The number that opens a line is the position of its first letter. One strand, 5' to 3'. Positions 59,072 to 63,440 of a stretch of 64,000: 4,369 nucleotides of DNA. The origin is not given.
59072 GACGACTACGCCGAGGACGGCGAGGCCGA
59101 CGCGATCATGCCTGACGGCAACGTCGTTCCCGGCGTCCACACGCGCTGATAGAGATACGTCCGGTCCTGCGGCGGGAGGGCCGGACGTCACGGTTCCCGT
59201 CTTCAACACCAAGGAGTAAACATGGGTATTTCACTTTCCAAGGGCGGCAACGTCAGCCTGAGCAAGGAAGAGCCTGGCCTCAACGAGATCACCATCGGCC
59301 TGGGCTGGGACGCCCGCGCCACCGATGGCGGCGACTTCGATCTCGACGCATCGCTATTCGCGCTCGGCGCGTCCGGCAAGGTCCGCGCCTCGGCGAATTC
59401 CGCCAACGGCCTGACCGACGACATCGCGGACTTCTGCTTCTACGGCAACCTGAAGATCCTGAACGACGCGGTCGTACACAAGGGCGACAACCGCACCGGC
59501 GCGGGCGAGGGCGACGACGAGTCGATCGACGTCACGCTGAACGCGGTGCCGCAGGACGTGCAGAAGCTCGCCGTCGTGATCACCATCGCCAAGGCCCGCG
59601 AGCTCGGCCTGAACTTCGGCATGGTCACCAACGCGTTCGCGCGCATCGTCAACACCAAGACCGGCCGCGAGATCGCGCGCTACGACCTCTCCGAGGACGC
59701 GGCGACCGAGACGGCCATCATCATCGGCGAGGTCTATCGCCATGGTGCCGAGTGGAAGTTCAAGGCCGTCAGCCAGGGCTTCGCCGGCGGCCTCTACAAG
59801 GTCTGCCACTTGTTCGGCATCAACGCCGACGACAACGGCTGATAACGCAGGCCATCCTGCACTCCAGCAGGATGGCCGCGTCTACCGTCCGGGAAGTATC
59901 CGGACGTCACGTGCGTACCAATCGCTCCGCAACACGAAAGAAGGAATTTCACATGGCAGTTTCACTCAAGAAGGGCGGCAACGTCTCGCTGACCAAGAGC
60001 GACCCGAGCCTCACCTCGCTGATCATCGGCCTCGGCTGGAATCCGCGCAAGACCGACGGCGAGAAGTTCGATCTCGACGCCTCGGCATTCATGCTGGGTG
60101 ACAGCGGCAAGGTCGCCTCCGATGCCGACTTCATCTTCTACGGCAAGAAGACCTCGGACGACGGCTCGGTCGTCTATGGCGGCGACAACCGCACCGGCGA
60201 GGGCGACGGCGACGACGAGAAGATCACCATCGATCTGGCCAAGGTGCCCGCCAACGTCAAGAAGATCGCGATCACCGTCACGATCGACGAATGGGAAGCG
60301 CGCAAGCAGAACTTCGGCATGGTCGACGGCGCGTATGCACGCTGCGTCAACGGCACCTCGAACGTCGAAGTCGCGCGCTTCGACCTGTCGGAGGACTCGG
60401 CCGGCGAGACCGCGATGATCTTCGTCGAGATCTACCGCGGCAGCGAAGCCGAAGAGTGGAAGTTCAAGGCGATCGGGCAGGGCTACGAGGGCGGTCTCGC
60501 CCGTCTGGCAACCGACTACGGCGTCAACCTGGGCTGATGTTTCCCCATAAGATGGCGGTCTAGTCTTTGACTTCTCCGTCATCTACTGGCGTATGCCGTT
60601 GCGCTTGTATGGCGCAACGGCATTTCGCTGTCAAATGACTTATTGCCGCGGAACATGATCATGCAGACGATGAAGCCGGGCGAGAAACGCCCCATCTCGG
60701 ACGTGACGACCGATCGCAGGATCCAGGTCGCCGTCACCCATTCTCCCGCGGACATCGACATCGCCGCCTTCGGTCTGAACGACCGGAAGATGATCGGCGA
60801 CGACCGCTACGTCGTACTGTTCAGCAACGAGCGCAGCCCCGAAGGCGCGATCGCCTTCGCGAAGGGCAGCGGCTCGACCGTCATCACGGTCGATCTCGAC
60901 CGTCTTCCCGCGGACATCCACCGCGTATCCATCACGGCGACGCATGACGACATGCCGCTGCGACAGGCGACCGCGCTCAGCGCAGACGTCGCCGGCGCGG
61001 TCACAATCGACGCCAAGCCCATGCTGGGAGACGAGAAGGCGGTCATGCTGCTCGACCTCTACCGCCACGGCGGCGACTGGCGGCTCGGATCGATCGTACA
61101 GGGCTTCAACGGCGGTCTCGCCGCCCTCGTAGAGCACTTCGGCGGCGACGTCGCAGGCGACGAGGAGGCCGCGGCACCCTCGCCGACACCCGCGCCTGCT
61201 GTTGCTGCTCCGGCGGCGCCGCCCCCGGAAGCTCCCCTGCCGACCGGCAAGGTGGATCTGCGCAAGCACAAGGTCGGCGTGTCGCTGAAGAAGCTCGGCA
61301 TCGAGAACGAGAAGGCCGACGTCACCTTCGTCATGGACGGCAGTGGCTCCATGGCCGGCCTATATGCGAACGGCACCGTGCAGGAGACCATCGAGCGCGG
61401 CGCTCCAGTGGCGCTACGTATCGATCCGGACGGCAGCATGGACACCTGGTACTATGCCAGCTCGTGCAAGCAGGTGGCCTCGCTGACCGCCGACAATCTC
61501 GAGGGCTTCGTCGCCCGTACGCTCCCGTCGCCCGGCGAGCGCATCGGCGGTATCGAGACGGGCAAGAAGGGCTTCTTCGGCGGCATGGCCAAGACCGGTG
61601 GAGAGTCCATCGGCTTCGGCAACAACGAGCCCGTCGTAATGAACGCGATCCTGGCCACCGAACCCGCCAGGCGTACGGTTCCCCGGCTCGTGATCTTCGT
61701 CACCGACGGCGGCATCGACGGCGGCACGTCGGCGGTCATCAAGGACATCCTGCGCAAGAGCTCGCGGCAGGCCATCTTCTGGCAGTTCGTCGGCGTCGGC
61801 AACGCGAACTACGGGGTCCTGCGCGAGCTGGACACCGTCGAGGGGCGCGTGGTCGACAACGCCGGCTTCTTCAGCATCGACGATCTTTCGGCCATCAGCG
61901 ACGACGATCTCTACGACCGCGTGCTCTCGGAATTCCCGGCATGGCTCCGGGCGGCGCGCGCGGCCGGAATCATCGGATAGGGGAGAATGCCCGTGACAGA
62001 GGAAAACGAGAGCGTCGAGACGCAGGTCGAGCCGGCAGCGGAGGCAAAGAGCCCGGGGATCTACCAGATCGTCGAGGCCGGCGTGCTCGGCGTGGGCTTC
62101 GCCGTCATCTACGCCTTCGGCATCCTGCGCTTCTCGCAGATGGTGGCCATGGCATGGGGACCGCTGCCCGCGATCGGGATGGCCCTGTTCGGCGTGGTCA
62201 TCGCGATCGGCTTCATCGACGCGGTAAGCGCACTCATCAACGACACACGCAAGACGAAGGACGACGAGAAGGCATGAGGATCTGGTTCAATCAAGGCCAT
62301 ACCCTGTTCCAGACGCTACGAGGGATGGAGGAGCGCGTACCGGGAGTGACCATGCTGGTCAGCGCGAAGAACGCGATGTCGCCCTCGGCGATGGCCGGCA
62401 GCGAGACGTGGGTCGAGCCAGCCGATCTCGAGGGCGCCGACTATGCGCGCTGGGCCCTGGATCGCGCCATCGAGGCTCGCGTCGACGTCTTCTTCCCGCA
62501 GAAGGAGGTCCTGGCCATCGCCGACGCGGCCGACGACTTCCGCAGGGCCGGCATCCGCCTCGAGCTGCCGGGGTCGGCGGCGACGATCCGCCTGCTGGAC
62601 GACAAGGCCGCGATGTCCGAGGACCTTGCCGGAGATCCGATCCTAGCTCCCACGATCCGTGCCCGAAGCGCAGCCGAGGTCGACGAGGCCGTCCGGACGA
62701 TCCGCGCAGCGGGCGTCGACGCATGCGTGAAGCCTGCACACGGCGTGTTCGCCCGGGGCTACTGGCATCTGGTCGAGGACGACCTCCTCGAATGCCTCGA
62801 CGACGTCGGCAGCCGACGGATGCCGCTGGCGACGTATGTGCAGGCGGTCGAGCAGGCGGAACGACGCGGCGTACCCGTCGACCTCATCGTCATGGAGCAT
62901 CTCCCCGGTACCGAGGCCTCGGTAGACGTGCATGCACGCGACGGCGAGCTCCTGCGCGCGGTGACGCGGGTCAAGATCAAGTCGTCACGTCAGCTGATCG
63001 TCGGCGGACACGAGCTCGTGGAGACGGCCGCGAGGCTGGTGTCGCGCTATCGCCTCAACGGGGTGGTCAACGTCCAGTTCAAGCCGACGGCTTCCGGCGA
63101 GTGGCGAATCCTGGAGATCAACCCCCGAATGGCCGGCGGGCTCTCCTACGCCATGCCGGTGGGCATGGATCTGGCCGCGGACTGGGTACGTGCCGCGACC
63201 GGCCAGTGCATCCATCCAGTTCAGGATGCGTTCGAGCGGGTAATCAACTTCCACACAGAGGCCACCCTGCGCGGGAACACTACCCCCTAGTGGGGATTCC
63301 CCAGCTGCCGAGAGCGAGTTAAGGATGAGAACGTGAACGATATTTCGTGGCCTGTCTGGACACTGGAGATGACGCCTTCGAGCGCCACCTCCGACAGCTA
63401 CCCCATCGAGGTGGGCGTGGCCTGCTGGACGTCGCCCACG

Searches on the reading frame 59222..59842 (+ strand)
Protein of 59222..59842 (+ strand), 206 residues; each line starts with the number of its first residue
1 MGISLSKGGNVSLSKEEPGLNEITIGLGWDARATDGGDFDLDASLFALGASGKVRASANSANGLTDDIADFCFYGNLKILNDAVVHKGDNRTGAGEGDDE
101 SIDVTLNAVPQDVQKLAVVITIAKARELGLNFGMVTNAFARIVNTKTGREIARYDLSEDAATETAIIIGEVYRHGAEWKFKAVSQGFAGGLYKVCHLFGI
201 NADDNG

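Call 85: search_protein_families(library=pfam, proteins=[window:59222-59842:+], max_evalue=0.001)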
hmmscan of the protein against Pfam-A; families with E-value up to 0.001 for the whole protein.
window:59222-59842:+ (206 aa): 1 family
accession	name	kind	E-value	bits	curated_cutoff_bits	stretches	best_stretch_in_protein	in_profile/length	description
PF02342.23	TerD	-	4.5e-70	235.4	25.3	1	1-198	1-187/187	TerD domain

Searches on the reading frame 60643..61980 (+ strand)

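Call 85: search_protein_families(library=pfam, proteins=[window:60643-61980:+], max_evalue=0.001)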
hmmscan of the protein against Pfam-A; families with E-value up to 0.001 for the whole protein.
window:60643-61980:+ (445 aa): 3 families
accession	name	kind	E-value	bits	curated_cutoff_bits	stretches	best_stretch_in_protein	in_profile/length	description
PF10138.15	vWA-TerF-like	-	1.7e-64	218.2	29.4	1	225-444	2-200/200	vWA found in TerF C terminus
PF02342.23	TerD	-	2.6e-19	69.8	25.3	1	32-166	35-187/187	TerD domain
PF00092.34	VWA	-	3.3e-06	27.9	23.8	0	334-412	91-168/174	von Willebrand factor type A domain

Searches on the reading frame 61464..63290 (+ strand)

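Call 85: search_protein_families(library=pfam, proteins=[window:61464-63290:+], max_evalue=0.001)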
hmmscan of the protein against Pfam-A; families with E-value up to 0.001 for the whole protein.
window:61464-63290:+ (608 aa): 1 family
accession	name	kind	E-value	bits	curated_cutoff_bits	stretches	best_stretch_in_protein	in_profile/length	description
PF15632.11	ATPgrasp_Ter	-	1.1e-30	106.6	29.1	1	472-585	3-112/131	ATP-grasp in the biosynthetic pathway with Ter operon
